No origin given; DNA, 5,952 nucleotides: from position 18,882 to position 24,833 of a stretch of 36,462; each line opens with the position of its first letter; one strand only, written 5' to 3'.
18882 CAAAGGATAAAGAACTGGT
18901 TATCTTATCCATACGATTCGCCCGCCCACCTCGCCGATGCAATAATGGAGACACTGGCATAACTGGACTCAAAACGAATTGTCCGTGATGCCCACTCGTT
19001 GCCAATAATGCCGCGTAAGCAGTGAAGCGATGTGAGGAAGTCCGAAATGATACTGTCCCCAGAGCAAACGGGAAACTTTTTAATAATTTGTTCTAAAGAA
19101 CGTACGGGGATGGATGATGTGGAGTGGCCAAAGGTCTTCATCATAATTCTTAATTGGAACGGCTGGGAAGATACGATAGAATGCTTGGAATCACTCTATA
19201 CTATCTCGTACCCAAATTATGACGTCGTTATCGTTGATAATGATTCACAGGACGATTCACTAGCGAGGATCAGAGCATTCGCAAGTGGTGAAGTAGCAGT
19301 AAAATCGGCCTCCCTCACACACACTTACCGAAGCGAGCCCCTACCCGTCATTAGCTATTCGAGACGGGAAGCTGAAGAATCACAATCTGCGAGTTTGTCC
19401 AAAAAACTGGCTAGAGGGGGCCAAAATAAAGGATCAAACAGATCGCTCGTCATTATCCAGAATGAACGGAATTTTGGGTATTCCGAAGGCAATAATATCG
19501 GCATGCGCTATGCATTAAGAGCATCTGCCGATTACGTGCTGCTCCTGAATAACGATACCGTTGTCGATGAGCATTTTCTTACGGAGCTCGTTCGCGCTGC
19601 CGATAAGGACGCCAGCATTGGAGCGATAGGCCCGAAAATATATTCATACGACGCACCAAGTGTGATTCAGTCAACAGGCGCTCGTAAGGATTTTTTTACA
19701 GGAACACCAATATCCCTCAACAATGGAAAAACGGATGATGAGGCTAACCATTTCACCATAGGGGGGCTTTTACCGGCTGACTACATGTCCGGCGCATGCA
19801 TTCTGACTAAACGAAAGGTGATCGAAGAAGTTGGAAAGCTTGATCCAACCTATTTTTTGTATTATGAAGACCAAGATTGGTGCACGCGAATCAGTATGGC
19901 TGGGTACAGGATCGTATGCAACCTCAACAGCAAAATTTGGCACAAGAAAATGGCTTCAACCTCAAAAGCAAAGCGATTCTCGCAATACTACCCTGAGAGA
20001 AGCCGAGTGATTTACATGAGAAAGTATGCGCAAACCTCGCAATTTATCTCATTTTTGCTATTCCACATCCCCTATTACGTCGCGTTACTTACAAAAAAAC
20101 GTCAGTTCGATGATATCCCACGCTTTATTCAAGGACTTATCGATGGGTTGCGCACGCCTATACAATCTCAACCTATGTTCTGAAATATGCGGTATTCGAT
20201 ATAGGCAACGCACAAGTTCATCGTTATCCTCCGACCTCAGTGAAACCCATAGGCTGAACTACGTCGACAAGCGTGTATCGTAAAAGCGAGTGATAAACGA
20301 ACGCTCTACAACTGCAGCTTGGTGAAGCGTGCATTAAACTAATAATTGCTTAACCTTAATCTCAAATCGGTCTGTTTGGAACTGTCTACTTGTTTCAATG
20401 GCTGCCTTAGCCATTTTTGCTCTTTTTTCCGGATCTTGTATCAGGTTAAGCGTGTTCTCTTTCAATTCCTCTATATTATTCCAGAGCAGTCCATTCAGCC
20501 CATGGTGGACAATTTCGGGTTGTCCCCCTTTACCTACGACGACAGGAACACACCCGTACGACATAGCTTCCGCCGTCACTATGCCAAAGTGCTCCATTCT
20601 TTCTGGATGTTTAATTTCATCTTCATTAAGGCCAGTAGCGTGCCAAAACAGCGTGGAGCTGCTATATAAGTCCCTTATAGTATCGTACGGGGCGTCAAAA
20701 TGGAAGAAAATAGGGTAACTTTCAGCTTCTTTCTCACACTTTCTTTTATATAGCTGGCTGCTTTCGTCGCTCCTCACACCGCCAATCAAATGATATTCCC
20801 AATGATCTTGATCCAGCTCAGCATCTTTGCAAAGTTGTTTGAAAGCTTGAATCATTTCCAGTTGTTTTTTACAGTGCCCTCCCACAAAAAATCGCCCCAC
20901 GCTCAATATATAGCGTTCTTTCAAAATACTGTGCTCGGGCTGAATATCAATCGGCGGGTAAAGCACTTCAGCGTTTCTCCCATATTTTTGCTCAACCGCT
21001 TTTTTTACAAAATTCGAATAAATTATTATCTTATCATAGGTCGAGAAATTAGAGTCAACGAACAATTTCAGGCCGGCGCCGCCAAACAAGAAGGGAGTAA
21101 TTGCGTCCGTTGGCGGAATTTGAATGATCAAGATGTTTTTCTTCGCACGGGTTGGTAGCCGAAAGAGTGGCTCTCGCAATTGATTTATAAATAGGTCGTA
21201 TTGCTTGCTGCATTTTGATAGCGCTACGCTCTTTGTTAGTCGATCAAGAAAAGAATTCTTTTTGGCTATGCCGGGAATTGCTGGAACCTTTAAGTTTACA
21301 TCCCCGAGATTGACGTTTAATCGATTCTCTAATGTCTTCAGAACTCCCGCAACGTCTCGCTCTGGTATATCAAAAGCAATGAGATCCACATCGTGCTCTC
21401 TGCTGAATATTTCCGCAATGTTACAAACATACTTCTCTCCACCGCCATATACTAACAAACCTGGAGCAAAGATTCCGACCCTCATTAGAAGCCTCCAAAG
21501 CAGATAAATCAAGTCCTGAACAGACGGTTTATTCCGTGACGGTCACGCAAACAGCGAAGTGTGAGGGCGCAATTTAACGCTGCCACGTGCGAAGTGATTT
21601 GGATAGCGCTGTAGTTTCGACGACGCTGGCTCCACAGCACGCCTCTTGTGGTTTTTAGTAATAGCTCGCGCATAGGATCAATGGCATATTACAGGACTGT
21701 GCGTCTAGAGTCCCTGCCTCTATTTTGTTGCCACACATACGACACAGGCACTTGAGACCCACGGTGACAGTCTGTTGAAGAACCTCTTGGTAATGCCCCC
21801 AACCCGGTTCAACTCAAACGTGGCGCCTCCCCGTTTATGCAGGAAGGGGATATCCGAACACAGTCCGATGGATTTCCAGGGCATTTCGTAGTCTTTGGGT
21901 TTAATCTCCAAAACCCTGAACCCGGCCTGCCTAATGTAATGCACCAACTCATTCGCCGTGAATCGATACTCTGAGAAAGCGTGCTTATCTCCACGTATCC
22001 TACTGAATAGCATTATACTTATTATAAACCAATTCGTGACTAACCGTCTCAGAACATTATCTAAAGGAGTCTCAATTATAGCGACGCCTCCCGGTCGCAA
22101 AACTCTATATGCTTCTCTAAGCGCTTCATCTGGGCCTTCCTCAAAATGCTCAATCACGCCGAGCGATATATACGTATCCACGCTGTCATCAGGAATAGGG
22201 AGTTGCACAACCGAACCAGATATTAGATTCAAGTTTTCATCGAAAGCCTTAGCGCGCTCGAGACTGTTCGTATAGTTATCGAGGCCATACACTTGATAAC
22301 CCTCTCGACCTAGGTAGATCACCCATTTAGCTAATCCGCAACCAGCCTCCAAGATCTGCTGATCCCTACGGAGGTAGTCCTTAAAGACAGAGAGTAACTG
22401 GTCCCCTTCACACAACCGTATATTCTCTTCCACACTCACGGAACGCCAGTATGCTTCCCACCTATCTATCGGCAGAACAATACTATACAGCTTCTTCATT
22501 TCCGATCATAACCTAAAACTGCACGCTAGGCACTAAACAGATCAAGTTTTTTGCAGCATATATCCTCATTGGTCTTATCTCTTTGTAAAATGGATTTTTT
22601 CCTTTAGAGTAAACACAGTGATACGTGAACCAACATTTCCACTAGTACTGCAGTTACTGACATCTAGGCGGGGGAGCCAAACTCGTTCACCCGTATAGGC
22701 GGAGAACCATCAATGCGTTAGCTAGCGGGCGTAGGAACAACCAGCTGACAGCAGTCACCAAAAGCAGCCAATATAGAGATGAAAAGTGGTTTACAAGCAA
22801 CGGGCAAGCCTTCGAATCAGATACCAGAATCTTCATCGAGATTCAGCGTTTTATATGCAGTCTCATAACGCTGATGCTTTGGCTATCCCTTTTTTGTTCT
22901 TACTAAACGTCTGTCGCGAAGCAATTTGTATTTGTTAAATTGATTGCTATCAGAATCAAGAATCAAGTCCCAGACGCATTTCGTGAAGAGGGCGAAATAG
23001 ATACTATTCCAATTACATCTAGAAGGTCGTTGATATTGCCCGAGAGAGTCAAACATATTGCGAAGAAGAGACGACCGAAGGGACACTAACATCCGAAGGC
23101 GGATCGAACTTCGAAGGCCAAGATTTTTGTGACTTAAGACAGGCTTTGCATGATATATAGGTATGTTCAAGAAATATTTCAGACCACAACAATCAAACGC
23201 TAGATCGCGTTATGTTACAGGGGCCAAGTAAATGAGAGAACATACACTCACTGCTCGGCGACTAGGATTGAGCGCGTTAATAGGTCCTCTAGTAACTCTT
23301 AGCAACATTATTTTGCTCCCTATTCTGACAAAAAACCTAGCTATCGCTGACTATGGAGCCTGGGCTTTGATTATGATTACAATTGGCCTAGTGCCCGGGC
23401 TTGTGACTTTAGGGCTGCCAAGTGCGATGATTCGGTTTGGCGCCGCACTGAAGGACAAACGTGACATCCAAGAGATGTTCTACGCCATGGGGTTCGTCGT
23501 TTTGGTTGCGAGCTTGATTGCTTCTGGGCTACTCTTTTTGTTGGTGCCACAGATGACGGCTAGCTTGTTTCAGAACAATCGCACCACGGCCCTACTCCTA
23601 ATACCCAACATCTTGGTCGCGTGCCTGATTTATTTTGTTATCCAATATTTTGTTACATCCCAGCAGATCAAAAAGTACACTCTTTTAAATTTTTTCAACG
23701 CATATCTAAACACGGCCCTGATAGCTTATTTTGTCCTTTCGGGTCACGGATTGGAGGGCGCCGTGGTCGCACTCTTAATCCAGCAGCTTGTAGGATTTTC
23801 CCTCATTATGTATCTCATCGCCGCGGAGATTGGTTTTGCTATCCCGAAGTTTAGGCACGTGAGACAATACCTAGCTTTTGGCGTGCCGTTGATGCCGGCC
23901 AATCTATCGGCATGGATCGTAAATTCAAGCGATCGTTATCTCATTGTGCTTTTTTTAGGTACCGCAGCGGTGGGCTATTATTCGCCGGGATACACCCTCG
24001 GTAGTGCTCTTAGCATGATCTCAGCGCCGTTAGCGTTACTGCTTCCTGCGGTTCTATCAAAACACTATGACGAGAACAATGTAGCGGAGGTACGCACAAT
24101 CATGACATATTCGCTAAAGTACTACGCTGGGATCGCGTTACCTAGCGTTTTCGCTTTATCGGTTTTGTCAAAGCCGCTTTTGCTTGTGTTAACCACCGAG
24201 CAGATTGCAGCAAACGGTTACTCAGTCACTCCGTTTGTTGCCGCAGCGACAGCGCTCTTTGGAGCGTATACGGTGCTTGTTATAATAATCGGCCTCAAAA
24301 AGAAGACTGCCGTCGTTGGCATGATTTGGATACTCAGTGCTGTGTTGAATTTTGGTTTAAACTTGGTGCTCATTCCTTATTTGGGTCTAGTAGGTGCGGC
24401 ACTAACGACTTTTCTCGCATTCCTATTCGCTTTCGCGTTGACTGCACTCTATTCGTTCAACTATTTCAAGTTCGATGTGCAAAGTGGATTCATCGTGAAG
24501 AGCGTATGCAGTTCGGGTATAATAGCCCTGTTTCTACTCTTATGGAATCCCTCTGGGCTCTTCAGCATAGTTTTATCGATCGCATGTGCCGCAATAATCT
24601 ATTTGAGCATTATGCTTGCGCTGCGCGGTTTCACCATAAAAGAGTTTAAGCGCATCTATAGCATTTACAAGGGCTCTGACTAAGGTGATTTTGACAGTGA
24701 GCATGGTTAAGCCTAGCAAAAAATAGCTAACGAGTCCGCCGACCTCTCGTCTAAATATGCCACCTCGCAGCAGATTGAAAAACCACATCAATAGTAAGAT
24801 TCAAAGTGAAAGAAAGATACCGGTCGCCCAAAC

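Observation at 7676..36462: Hypothesis: a methylated-glycan factory sits next to lectin-like propellers that could read that glycan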

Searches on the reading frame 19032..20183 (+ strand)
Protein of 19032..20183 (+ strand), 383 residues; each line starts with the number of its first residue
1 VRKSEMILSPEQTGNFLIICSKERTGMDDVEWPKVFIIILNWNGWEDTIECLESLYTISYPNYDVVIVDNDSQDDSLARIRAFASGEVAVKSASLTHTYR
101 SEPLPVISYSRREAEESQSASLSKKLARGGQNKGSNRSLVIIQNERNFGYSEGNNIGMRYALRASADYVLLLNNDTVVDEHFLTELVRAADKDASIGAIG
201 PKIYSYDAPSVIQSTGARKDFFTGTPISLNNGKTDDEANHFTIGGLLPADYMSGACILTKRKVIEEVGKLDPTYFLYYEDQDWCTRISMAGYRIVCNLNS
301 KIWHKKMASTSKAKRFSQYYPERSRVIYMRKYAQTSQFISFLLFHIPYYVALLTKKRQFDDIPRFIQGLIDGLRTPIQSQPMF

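Call 5: search_protein_families(library=pfam, proteins=[window:19032-20183:+], max_evalue=0.01)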
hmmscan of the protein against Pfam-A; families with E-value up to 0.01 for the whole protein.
window:19032-20183:+ (383 aa): 3 families
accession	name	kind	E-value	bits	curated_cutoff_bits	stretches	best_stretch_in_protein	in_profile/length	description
PF00535.33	Glycos_transf_2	-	2.3e-16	60.6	23.3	2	136-215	52-128/168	Glycosyl transferase family 2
PF13641.12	Glyco_tranf_2_3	-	2.1e-12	48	27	1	136-312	57-219/230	Glycosyltransferase like family 2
PF13632.12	Glyco_trans_2_3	-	9.9e-08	32.5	27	1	168-353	1-164/198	Glycosyl transferase family group 2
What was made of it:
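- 19032..20183 (+): GT2 glycosyltransferase. Glycos_transf_2 E 2e-16 (call 5).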

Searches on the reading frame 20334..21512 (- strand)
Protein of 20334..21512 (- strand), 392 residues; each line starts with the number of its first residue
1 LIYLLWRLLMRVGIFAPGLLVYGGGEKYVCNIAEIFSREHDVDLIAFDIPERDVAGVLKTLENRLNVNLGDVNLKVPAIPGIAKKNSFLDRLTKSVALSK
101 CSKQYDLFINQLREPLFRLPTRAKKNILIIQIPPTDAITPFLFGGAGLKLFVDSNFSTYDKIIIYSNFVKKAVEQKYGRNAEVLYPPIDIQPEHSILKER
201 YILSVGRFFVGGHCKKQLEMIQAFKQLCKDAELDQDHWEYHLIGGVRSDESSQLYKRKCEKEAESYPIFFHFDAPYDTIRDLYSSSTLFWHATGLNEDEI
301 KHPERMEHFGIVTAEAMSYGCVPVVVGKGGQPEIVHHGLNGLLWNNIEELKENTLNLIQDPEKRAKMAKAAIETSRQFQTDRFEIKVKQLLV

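Call 5: search_protein_families(library=pfam, proteins=[window:20334-21512:-], max_evalue=0.01)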
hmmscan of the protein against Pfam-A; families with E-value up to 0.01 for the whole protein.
window:20334-21512:- (392 aa): 4 families
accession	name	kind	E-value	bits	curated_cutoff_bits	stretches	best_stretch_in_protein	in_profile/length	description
PF00534.26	Glycos_transf_1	-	1.5e-21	77.1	26.4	1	197-373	13-171/172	Glycosyl transferases group 1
PF13692.12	Glyco_trans_1_4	-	9.5e-14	52.3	27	1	200-360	2-142/142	Glycosyl transferases group 1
PF13439.12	Glyco_transf_4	-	1.5e-05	25.6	28.5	1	22-191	1-169/170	Glycosyltransferase Family 4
PF13524.12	Glyco_trans_1_2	-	0.00045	20.6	25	1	267-376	28-130/144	Glycosyl transferase-like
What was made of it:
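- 20334..21512 (-): GT1 glycosyltransferase. Glycos_transf_1 E 1.5e-21 (call 5)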

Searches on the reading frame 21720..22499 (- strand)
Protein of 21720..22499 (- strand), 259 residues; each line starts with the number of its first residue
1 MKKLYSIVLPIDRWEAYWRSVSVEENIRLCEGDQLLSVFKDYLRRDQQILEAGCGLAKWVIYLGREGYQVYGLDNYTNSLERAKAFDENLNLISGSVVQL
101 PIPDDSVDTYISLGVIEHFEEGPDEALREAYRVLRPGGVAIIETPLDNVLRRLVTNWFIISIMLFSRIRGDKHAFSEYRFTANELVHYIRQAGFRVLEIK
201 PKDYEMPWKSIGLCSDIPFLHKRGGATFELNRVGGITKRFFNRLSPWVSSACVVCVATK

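Call 5: search_protein_families(library=pfam, proteins=[window:21720-22499:-], max_evalue=0.01)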
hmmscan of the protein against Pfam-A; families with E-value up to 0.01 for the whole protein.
window:21720-22499:- (259 aa): 8 families
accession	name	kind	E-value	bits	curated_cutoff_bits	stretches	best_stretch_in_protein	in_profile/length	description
PF08241.18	Methyltransf_11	-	3.1e-20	73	21.2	1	50-142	1-95/95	Methyltransferase domain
PF13649.12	Methyltransf_25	-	5.7e-16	59.4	27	1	49-138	1-97/97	Methyltransferase domain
PF13489.12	Methyltransf_23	-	2.2e-15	57.2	27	1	35-198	12-163/164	Methyltransferase domain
PF13847.12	Methyltransf_31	-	3.3e-10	40.3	27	1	45-146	3-113/145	Methyltransferase domain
PF08242.18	Methyltransf_12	-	7.1e-10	39.9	30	1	50-139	1-97/98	Methyltransferase domain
PF01209.24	Ubie_methyltran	-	9.6e-07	28.8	20.1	1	44-144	46-154/233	ubiE/COQ5 methyltransferase family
PF05148.21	Methyltransf_8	-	0.0027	18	27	1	46-142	73-156/219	Hypothetical methyltransferase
PF03848.20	TehB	-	0.0063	16.4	20.4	0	48-100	33-87/193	Tellurite resistance protein TehB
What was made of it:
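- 21720..22499 (-): Class I SAM methyltransferase MT4. Methyltransf_11 E 3e-20 (call 5)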

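Call 56: search_protein_families(library=ncbifam, proteins=[window:21720-22499:-], max_evalue=0.001)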
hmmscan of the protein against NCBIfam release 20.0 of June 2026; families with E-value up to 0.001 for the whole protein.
window:21720-22499:- (259 aa): 23 families
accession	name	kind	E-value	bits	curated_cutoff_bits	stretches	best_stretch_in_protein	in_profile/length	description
NF045667.1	MTase_DVU1556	equivalog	6.5e-15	55.2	155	1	44-143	21-120/213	DVU_1556 family methyltransferase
TIGR02072.1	BioC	equivalog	6.7e-11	42.5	184.95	1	32-153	20-143/244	malonyl-ACP O-methyltransferase BioC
NF001243.0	PRK00216.1-4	equivalog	1.9e-09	37.2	235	1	44-170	46-182/237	demethylmenaquinone methyltransferase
NF007610.0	PRK10258.1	equivalog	2.2e-09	37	342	1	44-158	41-154/251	malonyl-ACP O-methyltransferase BioC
TIGR01934.1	MenG_MenH_UbiE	subfamily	2.3e-09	36.9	158.35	1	44-195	38-204/223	ubiquinone/menaquinone biosynthesis methyltransferase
NF008823.0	PRK11873.1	subfamily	3e-09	36.8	263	1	64-142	100-181/272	arsenite methyltransferase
TIGR02752.1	MenG_heptapren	equivalog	4.3e-09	36.2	419.85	1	44-168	44-178/231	demethylmenaquinone methyltransferase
TIGR01983.1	UbiG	equivalog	7.9e-09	35.1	102.95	1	46-206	50-212/228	bifunctional 2-polyprenyl-6-hydroxyphenol methylase/3-demethylubiquinol 3-O-methyltransferase UbiG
NF043040.1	corrin_prot_MT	hypoth_equivalog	9.4e-09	35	180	1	38-197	34-199/216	corrinoid protein-associated methyltransferase CpaM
NF041537.1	ArsM_AhpD_UU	exception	1.2e-08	34.1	510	1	62-155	97-190/345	arsenite methyltransferase/AhpD domain selenoprotein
NF001244.0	PRK00216.1-5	equivalog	4.5e-08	32.7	216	1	45-175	48-190/236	bifunctional demethylmenaquinone methyltransferase/2-methoxy-6-polyprenyl-1,4-benzoquinol methylase UbiE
NF047649.1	MTase_UXPK_star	exception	6.3e-08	32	460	1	48-142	80-181/283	methyltransferase/UXPK-star double selenoprotein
NF001241.0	PRK00216.1-2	equivalog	1.2e-07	31.6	327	1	44-161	50-169/231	demethylmenaquinone methyltransferase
NF038099.1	AsSugarArsM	exception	2.9e-07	30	400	1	75-146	102-175/321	arsenosugar biosynthesis arsenite methyltransferase ArsM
NF041255.1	mycofact_MftM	equivalog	1.9e-06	27.4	200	1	45-136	139-235/289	mycofactocin oligosaccharide methyltransferase MftM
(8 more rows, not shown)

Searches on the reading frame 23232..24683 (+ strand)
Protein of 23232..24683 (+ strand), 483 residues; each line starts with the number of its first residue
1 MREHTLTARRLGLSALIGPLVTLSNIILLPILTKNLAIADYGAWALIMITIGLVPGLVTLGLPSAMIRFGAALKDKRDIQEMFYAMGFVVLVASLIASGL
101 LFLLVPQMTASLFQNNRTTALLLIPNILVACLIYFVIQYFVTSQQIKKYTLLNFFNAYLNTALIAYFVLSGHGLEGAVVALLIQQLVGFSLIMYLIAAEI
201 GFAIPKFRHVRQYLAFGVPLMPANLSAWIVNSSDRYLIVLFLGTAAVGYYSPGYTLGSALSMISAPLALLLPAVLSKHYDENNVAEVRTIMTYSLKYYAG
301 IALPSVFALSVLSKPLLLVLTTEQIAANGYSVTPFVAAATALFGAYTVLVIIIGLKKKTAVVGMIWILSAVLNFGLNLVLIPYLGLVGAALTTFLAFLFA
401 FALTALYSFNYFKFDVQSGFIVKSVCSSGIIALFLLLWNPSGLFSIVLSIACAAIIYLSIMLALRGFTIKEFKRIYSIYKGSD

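Call 6: search_protein_families(library=pfam, proteins=[window:23232-24683:+], max_evalue=0.01)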
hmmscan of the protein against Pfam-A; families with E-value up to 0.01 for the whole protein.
window:23232-24683:+ (483 aa): 2 families
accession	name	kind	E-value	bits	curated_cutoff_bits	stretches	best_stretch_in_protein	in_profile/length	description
PF13440.11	Polysacc_synt_3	-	1.1e-20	74.5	23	1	33-324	3-287/293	Polysaccharide biosynthesis protein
PF01943.22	Polysacc_synt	-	8.8e-19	68.4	28.2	1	21-272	15-268/274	Polysaccharide biosynthesis protein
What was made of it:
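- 23232..24683 (+): Wzx-type flippase. Polysacc_synt_3 E 1e-20 (call 6).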

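Call 79: search_protein_families(library=ncbifam, proteins=[window:23232-24683:+], max_evalue=1e-10)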
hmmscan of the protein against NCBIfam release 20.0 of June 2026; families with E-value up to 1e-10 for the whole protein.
window:23232-24683:+ (483 aa): 1 family
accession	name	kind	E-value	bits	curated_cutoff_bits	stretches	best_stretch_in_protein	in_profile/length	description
NF050818.1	PolSacchBiosHfsF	equivalog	2.3e-22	79.7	700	1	29-465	24-461/468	polysaccharide biosynthesis protein HfsF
